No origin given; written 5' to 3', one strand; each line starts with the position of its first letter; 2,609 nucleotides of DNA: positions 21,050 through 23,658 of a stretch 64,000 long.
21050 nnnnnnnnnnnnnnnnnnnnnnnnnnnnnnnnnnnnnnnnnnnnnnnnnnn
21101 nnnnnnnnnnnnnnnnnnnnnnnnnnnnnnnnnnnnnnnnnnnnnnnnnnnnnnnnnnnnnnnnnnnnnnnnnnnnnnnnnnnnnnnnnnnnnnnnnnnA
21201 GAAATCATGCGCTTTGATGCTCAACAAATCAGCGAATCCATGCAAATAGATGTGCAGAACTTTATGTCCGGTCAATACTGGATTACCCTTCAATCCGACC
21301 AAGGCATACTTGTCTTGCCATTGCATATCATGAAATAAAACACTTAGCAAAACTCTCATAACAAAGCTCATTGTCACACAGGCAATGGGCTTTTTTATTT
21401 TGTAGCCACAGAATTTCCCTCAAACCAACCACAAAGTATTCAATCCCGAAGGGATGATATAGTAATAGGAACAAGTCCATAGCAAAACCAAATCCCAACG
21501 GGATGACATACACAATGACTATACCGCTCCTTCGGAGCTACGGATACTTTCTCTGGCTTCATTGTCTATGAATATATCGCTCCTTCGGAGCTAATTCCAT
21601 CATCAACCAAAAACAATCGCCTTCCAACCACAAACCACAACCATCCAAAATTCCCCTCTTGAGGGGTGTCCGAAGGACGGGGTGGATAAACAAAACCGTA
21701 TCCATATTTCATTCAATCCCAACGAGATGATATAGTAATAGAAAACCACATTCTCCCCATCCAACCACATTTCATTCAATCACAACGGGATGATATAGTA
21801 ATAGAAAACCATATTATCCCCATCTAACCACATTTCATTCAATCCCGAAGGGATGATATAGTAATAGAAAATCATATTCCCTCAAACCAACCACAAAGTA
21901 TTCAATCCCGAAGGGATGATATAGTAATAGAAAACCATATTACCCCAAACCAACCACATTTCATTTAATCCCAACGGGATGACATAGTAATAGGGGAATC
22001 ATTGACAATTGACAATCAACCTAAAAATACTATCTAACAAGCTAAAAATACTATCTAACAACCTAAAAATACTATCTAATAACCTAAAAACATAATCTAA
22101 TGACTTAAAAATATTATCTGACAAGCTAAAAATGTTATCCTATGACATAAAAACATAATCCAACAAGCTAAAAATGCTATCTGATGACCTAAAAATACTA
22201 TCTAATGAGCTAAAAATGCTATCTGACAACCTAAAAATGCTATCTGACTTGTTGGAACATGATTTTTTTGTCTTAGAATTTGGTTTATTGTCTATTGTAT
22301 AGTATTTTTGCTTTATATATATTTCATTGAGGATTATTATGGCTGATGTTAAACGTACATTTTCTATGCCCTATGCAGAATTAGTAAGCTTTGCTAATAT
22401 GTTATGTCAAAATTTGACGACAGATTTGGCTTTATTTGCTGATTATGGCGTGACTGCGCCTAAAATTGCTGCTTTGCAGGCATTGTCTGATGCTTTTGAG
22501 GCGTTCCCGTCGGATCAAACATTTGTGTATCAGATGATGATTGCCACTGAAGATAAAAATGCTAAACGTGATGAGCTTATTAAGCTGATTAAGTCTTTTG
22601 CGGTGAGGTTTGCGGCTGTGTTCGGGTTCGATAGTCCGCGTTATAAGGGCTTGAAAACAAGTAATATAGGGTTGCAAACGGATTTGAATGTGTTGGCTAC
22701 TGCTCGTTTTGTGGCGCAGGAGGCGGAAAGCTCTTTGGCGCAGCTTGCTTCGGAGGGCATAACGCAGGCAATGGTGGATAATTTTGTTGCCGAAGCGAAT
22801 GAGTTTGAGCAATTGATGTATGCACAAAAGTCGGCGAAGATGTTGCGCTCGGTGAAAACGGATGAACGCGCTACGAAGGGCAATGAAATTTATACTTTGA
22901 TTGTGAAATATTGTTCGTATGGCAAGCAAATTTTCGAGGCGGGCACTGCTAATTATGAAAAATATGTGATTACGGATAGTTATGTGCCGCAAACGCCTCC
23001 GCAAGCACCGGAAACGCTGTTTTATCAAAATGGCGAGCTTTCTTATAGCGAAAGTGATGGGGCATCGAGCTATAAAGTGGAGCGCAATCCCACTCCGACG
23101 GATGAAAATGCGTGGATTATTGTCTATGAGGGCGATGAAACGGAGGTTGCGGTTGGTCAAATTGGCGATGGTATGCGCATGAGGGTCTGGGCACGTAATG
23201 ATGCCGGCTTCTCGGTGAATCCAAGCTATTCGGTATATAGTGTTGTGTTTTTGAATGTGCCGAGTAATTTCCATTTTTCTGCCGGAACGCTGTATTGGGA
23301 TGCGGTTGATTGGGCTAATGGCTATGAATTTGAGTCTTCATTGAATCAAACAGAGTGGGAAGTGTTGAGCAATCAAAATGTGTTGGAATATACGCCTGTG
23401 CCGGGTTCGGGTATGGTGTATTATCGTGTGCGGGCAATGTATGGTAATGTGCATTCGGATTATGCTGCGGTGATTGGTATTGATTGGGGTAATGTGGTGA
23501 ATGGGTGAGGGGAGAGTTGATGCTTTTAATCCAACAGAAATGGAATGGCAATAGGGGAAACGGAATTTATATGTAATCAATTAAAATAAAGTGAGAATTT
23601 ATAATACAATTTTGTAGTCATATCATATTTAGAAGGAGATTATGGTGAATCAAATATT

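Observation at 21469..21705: Unique GC-hairpin cluster embedded inside the 63-bp array: candidate structured ncRNA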

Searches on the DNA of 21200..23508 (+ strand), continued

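Call 83: search_with_rna_model(model_id=R1, sources=[L011, L012, L016, L021, L025, L029, L031, L032, L033, L034, L035, L036, L037, L038, L039, L040, L041, L042, L043, L044, L045, L046, L047, L048, L049, L050, L051, L052, L053, L054, L055, L056, L057, L058, L059, L060, L061, L062, L063, L064, L065, L066, L067, L069, L070, L071, L072, L073, L074, L075, L076, L077, L078, L079, L080, L081, L082, L083, L084, L086, L087, L088, L089, L090, L091, L092, L093, L094, L095, L096, L097, L098, L099, L100, L101, L102, L104, L105, L106, L107, L108, L109, L110, L111, L112, L113, L114, L115, L116, L119, L120, L122, L123, L124, L125, L126, L127, L128], max_evalue=0.01, make_alignment=true)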
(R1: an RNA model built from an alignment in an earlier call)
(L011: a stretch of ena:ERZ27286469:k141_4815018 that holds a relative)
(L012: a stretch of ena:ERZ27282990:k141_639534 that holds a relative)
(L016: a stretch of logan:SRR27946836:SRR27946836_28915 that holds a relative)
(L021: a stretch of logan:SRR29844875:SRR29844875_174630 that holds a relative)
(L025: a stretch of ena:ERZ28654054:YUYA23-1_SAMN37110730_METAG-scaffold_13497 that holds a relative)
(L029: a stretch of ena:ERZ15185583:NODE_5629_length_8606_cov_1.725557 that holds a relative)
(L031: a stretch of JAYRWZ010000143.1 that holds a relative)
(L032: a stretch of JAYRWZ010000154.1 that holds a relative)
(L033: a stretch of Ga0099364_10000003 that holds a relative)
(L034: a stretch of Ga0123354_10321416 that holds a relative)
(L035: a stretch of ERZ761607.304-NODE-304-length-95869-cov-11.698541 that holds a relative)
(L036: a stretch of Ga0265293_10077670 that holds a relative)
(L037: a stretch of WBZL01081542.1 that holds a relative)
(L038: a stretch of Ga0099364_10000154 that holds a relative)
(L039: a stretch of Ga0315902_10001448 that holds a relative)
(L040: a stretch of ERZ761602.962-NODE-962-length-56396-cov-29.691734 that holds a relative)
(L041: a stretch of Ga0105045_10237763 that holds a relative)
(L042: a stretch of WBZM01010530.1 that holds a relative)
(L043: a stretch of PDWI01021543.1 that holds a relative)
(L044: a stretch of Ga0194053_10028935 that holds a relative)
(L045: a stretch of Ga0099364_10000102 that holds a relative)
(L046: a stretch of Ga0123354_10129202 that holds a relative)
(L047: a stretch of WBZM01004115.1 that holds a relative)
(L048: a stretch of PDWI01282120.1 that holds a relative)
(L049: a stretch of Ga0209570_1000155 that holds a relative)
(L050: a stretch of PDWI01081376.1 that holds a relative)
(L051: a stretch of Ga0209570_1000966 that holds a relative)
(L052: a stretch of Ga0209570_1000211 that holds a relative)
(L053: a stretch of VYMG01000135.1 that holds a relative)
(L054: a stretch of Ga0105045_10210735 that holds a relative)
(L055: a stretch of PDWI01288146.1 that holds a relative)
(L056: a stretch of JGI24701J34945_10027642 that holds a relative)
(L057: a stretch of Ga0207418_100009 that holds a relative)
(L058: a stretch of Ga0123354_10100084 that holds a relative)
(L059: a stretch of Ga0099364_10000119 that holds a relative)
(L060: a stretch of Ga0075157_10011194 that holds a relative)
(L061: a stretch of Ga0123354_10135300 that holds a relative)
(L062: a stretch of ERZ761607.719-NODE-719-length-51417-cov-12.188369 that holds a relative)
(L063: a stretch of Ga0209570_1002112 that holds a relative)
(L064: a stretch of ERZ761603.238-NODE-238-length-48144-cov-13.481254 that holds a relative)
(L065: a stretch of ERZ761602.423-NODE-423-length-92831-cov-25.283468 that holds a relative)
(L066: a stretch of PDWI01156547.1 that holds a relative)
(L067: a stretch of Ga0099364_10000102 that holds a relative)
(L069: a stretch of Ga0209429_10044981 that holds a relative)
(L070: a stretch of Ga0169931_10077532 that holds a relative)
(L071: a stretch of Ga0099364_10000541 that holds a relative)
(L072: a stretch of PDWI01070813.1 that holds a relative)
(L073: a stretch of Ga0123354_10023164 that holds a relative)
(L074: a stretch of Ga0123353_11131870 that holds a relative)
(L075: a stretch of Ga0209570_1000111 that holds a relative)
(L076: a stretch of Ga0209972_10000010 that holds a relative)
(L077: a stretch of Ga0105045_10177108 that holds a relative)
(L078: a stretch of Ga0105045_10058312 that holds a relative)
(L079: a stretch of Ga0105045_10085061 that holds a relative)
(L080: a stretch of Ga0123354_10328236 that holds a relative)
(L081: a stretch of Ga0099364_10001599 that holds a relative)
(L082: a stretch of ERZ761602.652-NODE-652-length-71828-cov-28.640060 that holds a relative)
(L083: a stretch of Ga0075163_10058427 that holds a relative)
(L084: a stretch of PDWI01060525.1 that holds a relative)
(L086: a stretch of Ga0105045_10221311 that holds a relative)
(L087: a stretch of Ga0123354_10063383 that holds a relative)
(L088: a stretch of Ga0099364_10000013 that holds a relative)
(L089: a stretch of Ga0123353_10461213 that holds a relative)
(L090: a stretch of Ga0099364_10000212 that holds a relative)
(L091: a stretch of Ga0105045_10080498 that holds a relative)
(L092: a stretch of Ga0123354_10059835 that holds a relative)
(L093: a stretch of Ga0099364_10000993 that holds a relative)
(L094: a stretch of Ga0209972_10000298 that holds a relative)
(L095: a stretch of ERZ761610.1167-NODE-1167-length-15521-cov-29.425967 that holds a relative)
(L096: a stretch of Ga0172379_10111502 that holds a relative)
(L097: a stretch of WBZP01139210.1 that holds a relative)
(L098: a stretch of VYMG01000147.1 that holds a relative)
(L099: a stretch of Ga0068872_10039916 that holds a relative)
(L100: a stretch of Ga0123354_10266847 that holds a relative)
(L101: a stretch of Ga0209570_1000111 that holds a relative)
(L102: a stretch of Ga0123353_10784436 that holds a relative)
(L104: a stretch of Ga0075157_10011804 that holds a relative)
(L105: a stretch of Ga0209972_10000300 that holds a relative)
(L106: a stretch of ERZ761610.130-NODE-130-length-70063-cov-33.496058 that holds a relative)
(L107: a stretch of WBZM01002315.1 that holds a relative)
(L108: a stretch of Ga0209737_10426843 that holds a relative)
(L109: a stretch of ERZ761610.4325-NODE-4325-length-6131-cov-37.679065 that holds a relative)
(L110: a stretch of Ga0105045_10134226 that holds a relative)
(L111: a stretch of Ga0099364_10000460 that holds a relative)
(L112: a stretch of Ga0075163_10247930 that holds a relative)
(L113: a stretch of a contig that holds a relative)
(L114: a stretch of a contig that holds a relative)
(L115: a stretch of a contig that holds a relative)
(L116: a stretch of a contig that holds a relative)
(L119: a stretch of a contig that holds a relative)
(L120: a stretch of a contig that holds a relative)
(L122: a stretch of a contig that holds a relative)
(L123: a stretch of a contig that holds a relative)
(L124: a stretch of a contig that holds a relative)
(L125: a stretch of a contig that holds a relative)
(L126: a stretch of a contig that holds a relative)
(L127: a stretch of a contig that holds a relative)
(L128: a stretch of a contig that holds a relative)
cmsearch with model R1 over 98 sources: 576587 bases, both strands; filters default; matches with E-value up to 0.01: 195.
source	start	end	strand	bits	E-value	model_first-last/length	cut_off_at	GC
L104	2842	2891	+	69.9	3.6e-14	1-48/48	no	0.52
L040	11031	11080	+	69.9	3.6e-14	1-48/48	no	0.54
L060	4402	4451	-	69.9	3.6e-14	1-48/48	no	0.54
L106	1226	1275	+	69.9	3.6e-14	1-48/48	no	0.54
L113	3393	3442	+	69.9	3.6e-14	1-48/48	no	0.54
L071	1846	1895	+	69.6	4.2e-14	1-48/48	no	0.58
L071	1995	2044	+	69.6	4.2e-14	1-48/48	no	0.58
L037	1681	1730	+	69.6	4.2e-14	1-48/48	no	0.54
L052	10514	10563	-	69.6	4.2e-14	1-48/48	no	0.54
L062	10744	10793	+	69.6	4.2e-14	1-48/48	no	0.54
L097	516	565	+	69.4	4.8e-14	1-48/48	no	0.56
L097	786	835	+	69.4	4.8e-14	1-48/48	no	0.56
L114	170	219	+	69.4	4.8e-14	1-48/48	no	0.56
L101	5215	5264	-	69.4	4.8e-14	1-48/48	no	0.54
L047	10141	10190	+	69.3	4.9e-14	1-48/48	no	0.56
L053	3855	3904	+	69.3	4.9e-14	1-48/48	no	0.56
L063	8276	8325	+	69.3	4.9e-14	1-48/48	no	0.56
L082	514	563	+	69.3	4.9e-14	1-48/48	no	0.56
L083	455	504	-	69.3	4.9e-14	1-48/48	no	0.56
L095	573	622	+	69.3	4.9e-14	1-48/48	no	0.56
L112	318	367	+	69.3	4.9e-14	1-48/48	no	0.56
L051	8520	8569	-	69.2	5.2e-14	1-48/48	no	0.52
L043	922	970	-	68.7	6.9e-14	1-48/48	no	0.61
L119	154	204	-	68.6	7.3e-14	1-48/48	no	0.55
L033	2655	2702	+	68.5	7.7e-14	1-48/48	no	0.56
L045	7089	7136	+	68.5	7.9e-14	1-48/48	no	0.5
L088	9827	9874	-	68.5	7.9e-14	1-48/48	no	0.5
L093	5690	5737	-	68.5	7.9e-14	1-48/48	no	0.5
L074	67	116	+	68.3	8.8e-14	1-48/48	no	0.54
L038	2079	2126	+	67.7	1.2e-13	1-48/48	no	0.56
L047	10296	10345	+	67.7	1.2e-13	1-48/48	no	0.54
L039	5621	5668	+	67.7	1.2e-13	1-48/48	no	0.54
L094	3033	3080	+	67.7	1.2e-13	1-48/48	no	0.54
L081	10935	10985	-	67.6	1.3e-13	1-48/48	no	0.59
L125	4432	4479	+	67.6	1.3e-13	1-48/48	no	0.56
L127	1082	1131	+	67.6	1.3e-13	1-48/48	no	0.58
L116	223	270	-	67.5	1.4e-13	1-48/48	no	0.52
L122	6506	6553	+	67.5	1.4e-13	1-48/48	no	0.52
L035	441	490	+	67.4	1.4e-13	1-48/48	no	0.56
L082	13653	13702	-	67.4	1.4e-13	1-48/48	no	0.56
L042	4174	4223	+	67.3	1.5e-13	1-48/48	no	0.58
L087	5228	5277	+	67.2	1.6e-13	1-48/48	no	0.62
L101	7016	7065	-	67.2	1.6e-13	1-48/48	no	0.54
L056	95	145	+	67.1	1.7e-13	1-48/48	no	0.59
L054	1245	1292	-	67.1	1.7e-13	1-48/48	no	0.52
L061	2282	2331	+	67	1.8e-13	1-48/48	no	0.6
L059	2529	2577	+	66.8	2e-13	1-48/48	no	0.57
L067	2347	2395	+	66.8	2e-13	1-48/48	no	0.57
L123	692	740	+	66.8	2e-13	1-48/48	no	0.57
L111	3648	3695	-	66.8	2e-13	1-48/48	no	0.58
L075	4224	4273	-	66.7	2.2e-13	1-48/48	no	0.56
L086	1465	1512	+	66.4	2.5e-13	1-48/48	no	0.56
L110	439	486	+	66.4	2.5e-13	1-48/48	no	0.56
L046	705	754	-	66.2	2.8e-13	1-48/48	no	0.64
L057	10821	10870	-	65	5.4e-13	1-48/48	no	0.58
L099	1245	1294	-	65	5.4e-13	1-48/48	no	0.6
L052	12219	12268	-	64.9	5.8e-13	1-48/48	no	0.56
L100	1648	1694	-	64.7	6.7e-13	1-48/48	no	0.6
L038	1914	1960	+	64.3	8e-13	1-48/48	no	0.57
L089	1250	1298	-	64.2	8.4e-13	1-48/48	no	0.63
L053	4023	4072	+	64.1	9.2e-13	1-48/48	no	0.56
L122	6603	6648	-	63.9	1e-12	1-48/48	no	0.59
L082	13483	13532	-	63.7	1.1e-12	1-48/48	no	0.54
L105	4000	4049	-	63.5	1.3e-12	1-48/48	no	0.6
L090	482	527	-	63.4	1.3e-12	1-48/48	no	0.59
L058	1031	1077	+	63.2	1.5e-12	1-48/48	no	0.64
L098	11207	11253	+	63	1.7e-12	1-48/48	no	0.6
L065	7928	7977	+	63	1.7e-12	1-48/48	no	0.58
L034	400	449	-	62.8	1.9e-12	1-48/48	no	0.6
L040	9385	9430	+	62.7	1.9e-12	1-48/48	no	0.57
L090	642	688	-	62.5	2.2e-12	1-48/48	no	0.55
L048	77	126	+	62.4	2.4e-12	1-48/48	no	0.6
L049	249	294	-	62.2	2.6e-12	1-48/48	no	0.59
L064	14355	14400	-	62.2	2.6e-12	1-48/48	no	0.59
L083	2654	2699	-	62.2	2.6e-12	1-48/48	no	0.59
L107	3017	3062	+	62.2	2.6e-12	1-48/48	no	0.59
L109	4576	4621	+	62.2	2.6e-12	1-48/48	no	0.59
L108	1152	1195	-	62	2.9e-12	1-48/48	no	0.59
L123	829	878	+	61.9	3.1e-12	1-48/48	no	0.56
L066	615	664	+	61.9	3.1e-12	1-48/48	no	0.58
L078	2539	2588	-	61.8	3.3e-12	1-48/48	no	0.52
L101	9617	9666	-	61.8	3.4e-12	1-48/48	no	0.54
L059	12888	12934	+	61.7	3.4e-12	1-48/48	no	0.51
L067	5121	5167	+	61.7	3.4e-12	1-48/48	no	0.51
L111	232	278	-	61.7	3.4e-12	1-48/48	no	0.51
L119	1740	1786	-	61.7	3.4e-12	1-48/48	no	0.51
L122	4560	4606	-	61.7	3.4e-12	1-48/48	no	0.51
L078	2678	2727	+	61.7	3.5e-12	1-48/48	no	0.54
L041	1015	1062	-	61.5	3.8e-12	1-48/48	no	0.56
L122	5773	5819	-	61.5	3.8e-12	1-48/48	no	0.57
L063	7920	7969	+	61.2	4.6e-12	1-48/48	no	0.54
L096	1206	1250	+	61.2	4.7e-12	1-48/48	no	0.6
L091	2479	2528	-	61.1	4.9e-12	1-48/48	no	0.54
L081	649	695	-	61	5.1e-12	1-48/48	no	0.57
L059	12793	12840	-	61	5.1e-12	1-48/48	no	0.56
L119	10529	10578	+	60.9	5.4e-12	1-48/48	no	0.6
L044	432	480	+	60.8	5.6e-12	1-48/48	no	0.53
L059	2634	2680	-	60.8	5.8e-12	1-48/48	no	0.53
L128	3854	3897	+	60.6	6.3e-12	1-48/48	no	0.57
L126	6118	6164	-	60.4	7.2e-12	1-48/48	no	0.62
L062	12451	12502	+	60.3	7.7e-12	1-48/48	no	0.54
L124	819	862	-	60.2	7.8e-12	1-48/48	no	0.64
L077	1590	1637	-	60.1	8.3e-12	1-48/48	no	0.52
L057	11436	11484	+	60.1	8.4e-12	1-48/48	no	0.55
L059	11839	11886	-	60.1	8.5e-12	1-48/48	no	0.56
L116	318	365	+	60.1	8.6e-12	1-48/48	no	0.58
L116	603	650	+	60.1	8.6e-12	1-48/48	no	0.58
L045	2876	2922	+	60.1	8.7e-12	1-48/48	no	0.6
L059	11934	11983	+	60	9.1e-12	1-48/48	no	0.6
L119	10757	10803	+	59.9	9.3e-12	1-48/48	no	0.6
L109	3767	3812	+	59.8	9.7e-12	1-48/48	no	0.61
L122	5678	5725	+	59.7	1.1e-11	1-48/48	no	0.56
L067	5049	5096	+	59.1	1.5e-11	1-48/48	no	0.58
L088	9690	9737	+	59.1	1.5e-11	1-48/48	no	0.58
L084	1412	1467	+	58.9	1.6e-11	1-48/48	no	0.57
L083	626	675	-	58.7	1.8e-11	1-48/48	no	0.52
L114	7288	7331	+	58.7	1.8e-11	1-48/48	no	0.57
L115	3840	3895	+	58.5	2e-11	1-48/48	no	0.61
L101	10873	10922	-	58.5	2.1e-11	1-48/48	no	0.54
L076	4344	4387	+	58.3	2.3e-11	1-48/48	no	0.64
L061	2397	2446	+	58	2.7e-11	1-48/48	no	0.64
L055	123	180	+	57.7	3.2e-11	1-48/48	no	0.59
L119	10637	10682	-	57.6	3.4e-11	1-48/48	no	0.59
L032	1621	1666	-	57.4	3.9e-11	1-48/48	no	0.61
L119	10909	10953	-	57.2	4.3e-11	1-48/48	no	0.6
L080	1003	1060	+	56.9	5e-11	1-48/48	no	0.57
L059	1295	1339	-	56.8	5.4e-11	1-48/48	no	0.6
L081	11936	11983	-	56.7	5.8e-11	1-48/48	no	0.58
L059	227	272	+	56.6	5.8e-11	1-48/48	no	0.61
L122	4462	4507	+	56.6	5.8e-11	1-48/48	no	0.61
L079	1371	1418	-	56.5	6.3e-11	1-48/48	no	0.5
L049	525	570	-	56.2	7.6e-11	1-48/48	no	0.61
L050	1510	1563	+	55.7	9.6e-11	1-48/48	no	0.44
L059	323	370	-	55.7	9.9e-11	1-48/48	no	0.56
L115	3770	3819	-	55.6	1e-10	1-48/48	no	0.54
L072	717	774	+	55.3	1.2e-10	1-48/48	no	0.59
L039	3713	3761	-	55.1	1.4e-10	1-48/48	no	0.57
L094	1125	1173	-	55.1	1.4e-10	1-48/48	no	0.57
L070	2077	2141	+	54.9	1.5e-10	1-48/48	no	0.49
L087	5291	5348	+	54.4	2e-10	1-48/48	no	0.59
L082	1861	1903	+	54.4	2.1e-10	1-48/48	no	0.56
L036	1335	1380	-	53.6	3.2e-10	1-48/48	no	0.67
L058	966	1016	+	53.5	3.3e-10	1-48/48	no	0.67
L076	4248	4315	-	52.8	5e-10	1-48/48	no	0.54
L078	3094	3173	+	52.7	5.2e-10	1-48/48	no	0.54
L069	1842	1885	-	52.6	5.5e-10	1-48/48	no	0.55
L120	8622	8663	-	52.6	5.6e-10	1-48/48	no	0.62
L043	1003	1058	+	52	7.6e-10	1-48/48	no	0.62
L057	8980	9028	-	50.5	1.8e-09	1-48/48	no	0.59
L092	1055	1112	+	50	2.4e-09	1-48/48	no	0.62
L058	1092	1149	+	49.4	3.2e-09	1-48/48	no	0.6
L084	1328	1377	-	49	4.1e-09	1-48/48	no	0.62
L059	1197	1243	+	48.1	6.7e-09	1-48/48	no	0.57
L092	3791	3841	+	48.1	6.9e-09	1-48/48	no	0.67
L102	1077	1125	+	47.9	7.4e-09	1-48/48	no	0.63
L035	1807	1854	+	47.6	9e-09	1-48/48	no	0.67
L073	1653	1706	-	47.3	1.1e-08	1-48/48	no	0.56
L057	11639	11680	-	47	1.2e-08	1-48/48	no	0.55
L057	10978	11026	-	46.8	1.4e-08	1-48/48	no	0.55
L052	12479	12530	-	46.7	1.5e-08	1-48/48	no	0.56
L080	1325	1382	+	46.1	2.1e-08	1-48/48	no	0.6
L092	1973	2061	+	44.6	4.8e-08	1-48/48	no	0.56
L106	3645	3690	+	43.8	7.3e-08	1-48/48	no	0.57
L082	2122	2164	+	43.5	8.7e-08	1-48/48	no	0.58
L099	396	461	-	42.6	1.4e-07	1-48/48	no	0.53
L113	3285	3329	+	41.9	2.2e-07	1-48/48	no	0.58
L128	3477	3520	+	41.1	3.4e-07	1-48/48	no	0.55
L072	562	610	-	38.7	1.3e-06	1-48/48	no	0.65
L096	1145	1193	-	38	1.9e-06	1-48/48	no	0.51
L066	504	582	-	37.5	2.5e-06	1-48/48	no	0.63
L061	2521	2572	+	36.3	4.9e-06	1-48/48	no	0.63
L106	1062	1107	+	34.6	1.3e-05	1-48/48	no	0.61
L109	3493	3536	+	34.5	1.3e-05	1-48/48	no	0.52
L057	10888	10936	+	34.3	1.5e-05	1-48/48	no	0.55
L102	114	151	-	33.6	2.2e-05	9-48/48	no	0.58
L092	3926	3976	+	33.1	2.9e-05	1-48/48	no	0.59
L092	4312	4362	+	33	3.1e-05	1-48/48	no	0.61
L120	8462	8502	+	32.1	5e-05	1-48/48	no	0.68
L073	9756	9794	-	30.2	0.00015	16-48/48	5'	0.56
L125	4260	4384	-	29.8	0.00018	1-48/48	no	0.55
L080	1115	1166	+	28.3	0.00042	1-48/48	no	0.52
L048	1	44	-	27.7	0.00058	1-34/48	3'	0.7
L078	2899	2970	+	27.6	0.00063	9-48/48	no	0.53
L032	1391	1423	-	27.1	0.00082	1-48/48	no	0.48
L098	11098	11139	+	26.6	0.0011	1-48/48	no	0.69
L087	5166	5214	+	26.3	0.0013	1-48/48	no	0.59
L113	3245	3282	+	25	0.0027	1-48/48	no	0.58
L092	4174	4231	+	24.9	0.0029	1-48/48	no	0.62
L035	1570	1607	+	24.4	0.0037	1-48/48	no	0.61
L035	1767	1804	+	24.4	0.0037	1-48/48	no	0.61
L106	1022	1059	+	24.4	0.0037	1-48/48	no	0.61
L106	3605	3642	+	24.4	0.0037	1-48/48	no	0.61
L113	3099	3136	+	24.4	0.0037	1-48/48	no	0.61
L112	489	528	+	24.1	0.0043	1-48/48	no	0.6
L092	876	968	+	23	0.008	1-48/48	no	0.49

Alignment A4: 150 matches aligned to the model, 110 columns, each read 5' to 3' on its own strand. Consensus structure (alignment columns), stored with it:
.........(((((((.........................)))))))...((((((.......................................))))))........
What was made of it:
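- R1 gave 195 hits in 577 kb of fetched loci, with up to about 9 in one 14-kb locus (call 83).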
